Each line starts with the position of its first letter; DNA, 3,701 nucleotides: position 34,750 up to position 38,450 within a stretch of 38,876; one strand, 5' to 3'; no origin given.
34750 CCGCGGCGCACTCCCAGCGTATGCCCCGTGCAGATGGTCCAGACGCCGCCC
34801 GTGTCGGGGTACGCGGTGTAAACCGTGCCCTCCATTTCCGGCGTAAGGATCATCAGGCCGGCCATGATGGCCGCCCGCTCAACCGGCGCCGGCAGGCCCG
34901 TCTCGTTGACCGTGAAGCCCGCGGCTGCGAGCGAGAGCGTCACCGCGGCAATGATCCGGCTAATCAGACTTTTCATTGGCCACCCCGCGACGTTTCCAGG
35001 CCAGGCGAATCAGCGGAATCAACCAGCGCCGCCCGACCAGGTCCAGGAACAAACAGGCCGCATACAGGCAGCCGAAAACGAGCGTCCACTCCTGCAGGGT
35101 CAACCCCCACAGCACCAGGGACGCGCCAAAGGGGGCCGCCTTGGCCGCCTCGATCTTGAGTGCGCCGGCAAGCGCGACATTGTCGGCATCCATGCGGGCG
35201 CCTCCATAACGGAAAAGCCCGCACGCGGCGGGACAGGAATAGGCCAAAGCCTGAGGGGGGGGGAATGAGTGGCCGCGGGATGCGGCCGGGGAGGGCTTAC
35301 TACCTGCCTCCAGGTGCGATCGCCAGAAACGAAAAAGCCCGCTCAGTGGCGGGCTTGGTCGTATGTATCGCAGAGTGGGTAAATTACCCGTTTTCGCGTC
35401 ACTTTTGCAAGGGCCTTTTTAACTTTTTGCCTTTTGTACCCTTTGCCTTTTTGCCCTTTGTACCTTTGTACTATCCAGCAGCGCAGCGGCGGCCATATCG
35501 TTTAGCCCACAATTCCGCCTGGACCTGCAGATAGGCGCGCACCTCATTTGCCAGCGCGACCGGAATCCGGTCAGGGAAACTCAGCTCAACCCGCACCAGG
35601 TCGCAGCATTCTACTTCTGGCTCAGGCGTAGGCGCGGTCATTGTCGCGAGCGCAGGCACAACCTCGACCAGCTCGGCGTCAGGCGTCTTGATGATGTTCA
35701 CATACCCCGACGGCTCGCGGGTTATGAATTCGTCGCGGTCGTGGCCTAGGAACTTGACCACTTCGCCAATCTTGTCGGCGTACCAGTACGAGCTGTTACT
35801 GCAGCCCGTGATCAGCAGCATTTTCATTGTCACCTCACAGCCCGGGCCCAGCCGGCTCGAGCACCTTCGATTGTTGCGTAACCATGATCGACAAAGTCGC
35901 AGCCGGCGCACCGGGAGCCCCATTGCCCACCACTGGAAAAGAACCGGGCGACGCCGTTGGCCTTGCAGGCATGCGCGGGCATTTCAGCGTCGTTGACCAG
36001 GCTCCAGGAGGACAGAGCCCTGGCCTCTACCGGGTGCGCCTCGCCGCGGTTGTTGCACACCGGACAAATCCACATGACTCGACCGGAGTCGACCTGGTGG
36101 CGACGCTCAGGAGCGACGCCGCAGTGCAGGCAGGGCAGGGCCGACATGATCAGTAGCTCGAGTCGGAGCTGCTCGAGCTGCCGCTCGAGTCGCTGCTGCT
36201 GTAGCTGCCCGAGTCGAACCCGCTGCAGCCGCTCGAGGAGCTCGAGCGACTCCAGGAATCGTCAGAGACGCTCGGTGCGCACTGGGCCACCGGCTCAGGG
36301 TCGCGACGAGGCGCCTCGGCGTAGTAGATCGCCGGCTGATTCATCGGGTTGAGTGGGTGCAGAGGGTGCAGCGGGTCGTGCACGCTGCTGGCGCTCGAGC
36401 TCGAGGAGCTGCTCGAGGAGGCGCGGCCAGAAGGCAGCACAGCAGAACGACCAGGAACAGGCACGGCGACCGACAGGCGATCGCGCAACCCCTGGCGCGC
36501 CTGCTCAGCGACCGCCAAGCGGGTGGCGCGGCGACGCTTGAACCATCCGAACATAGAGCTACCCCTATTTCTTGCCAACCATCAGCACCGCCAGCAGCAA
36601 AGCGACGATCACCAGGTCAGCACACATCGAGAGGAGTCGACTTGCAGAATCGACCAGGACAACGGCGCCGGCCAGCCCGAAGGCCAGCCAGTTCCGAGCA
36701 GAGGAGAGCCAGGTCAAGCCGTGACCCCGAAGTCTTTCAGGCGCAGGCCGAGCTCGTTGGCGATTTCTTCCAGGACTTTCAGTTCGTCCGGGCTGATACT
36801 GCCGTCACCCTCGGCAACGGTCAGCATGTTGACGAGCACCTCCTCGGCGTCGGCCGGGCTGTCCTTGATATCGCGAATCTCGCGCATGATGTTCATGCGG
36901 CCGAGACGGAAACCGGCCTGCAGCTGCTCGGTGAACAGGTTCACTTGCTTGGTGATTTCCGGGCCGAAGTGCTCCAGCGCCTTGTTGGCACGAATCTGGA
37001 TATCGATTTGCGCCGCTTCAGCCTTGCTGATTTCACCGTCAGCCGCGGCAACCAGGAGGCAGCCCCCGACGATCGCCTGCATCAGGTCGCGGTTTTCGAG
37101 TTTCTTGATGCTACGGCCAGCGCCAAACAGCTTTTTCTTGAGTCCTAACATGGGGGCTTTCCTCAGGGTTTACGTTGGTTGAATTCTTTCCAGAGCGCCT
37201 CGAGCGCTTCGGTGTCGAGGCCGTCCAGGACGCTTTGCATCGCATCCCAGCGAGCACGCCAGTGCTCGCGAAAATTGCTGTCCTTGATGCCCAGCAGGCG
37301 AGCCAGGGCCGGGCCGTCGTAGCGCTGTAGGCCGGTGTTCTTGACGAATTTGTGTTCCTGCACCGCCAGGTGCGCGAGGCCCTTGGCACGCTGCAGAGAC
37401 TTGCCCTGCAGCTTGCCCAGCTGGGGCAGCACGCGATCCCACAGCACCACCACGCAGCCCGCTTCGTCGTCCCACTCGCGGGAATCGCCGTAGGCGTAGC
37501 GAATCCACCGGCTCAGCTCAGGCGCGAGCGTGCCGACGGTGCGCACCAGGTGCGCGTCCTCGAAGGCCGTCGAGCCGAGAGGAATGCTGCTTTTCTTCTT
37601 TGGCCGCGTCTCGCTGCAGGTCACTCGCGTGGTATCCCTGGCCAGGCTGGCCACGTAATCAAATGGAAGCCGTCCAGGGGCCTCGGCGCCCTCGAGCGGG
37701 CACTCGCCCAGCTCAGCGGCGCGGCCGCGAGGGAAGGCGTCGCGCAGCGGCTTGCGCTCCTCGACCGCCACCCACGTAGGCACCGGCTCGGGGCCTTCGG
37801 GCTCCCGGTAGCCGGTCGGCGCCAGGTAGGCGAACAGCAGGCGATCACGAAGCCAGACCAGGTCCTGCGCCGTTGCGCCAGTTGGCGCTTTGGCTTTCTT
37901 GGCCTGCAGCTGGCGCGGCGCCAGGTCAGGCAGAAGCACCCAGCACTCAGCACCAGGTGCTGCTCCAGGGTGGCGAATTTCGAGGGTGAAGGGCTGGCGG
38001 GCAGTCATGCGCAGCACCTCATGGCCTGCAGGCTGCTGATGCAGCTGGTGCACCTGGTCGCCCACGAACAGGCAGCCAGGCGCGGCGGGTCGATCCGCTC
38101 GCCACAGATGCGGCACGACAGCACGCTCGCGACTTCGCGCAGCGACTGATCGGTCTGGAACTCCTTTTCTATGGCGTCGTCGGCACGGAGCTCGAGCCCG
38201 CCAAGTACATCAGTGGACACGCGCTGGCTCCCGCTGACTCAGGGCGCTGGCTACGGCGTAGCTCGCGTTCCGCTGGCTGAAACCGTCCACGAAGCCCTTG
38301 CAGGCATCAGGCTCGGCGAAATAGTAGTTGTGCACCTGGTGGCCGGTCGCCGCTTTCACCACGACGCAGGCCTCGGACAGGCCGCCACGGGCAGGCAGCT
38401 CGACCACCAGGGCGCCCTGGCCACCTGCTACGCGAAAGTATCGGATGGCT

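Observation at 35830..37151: Early-operon cluster of unknown function: TerB-like protein, overlapping tiny membrane peptide, serine-rich protein and tandem Lar-like protein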

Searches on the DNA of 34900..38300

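Call 101: search_rna_families(source=window, start=34900, end=38300, threshold=evalue, max_evalue=1)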
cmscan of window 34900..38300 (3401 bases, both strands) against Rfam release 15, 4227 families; matches with E-value up to 1: 1.
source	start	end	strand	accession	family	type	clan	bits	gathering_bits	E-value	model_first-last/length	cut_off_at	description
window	35329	35407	-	RF00513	Trp_leader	Cis-reg; leader;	-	23.6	41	0.11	1-100/100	no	Tryptophan operon leader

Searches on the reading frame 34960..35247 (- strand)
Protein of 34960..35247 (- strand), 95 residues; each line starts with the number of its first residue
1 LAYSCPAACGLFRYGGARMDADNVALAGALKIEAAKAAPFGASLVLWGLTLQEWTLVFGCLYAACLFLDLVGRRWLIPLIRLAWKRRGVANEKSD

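Call 4: search_protein_families(library=pfam, proteins=[window:34960-35247:-], max_evalue=0.1)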
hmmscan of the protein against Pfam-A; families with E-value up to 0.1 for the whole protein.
window:34960-35247:- (95 aa): 1 family
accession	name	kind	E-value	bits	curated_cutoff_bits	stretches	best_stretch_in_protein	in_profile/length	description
PF16080.10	Phage_holin_2_3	-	0.03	14.8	28.8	1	36-67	5-39/56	Bacteriophage holin family HP1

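Call 5: search_protein_families(library=phrogs, proteins=[window:34960-35247:-], max_evalue=0.01)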
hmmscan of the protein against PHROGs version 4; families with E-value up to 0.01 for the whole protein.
window:34960-35247:- (95 aa): 0 families

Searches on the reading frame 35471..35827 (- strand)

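Call 4: search_protein_families(library=pfam, proteins=[window:35471-35827:-], max_evalue=0.1)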
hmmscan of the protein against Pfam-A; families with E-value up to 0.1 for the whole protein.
window:35471-35827:- (118 aa): 0 families

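Call 5: search_protein_families(library=phrogs, proteins=[window:35471-35827:-], max_evalue=0.01)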
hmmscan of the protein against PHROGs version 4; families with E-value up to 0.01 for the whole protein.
window:35471-35827:- (118 aa): 1 family
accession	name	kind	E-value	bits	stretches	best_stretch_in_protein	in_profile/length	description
phrog_17910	-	unknown function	0.0012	19.1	1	10-56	14-59/350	-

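Call 6: search_protein_families(library=padloc, proteins=[window:35471-35827:-], max_evalue=0.1)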
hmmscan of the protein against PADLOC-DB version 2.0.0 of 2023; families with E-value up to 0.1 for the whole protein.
window:35471-35827:- (118 aa): 0 families

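Call 35: search_protein_families(library=pfam, proteins=[window:35471-35827:-], max_evalue=10)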
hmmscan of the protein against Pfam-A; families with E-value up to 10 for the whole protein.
window:35471-35827:- (118 aa): 0 families

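Call 36: search_protein_families(library=ncbifam, proteins=[window:35471-35827:-], max_evalue=0.1)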
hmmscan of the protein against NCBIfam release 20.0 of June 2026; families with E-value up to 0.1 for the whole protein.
window:35471-35827:- (118 aa): 0 families

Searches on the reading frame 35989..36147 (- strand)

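Call 35: search_protein_families(library=pfam, proteins=[window:35989-36147:-], max_evalue=10)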
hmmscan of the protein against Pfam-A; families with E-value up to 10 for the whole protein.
seq(53 aa): 7 families
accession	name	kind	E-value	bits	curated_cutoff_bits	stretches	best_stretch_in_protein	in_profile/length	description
PF16988.10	Vps36-NZF-N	-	0.004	17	27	2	4-20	34-50/65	Vacuolar protein sorting 36 NZF-N zinc-finger domain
PF18073.7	Zn_ribbon_LapB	-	0.022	14.9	25.7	1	21-32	10-21/28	Rubredoxin metal binding domain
PF04810.20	zf-Sec23_Sec24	-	0.024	15.1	25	1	18-35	16-33/39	Sec23/Sec24 zinc finger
PF00641.23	Zn_ribbon_RanBP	-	0.044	13.5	27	1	25-34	4-13/30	Zn-finger in Ran binding protein and others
PF23549.1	Zn_ribbon_GRF_2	-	0.053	13.8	27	1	26-41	2-17/45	GRF-like zinc ribbon domain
PF17283.8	Zn_ribbon_SprT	-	0.054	14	28.1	1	6-34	7-33/38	SprT-like zinc ribbon domain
PF10058.14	Zn_ribbon_10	-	0.063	13.5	24.2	1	7-33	30-52/54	ER junction formation factor lunapark, zinc ribbon finger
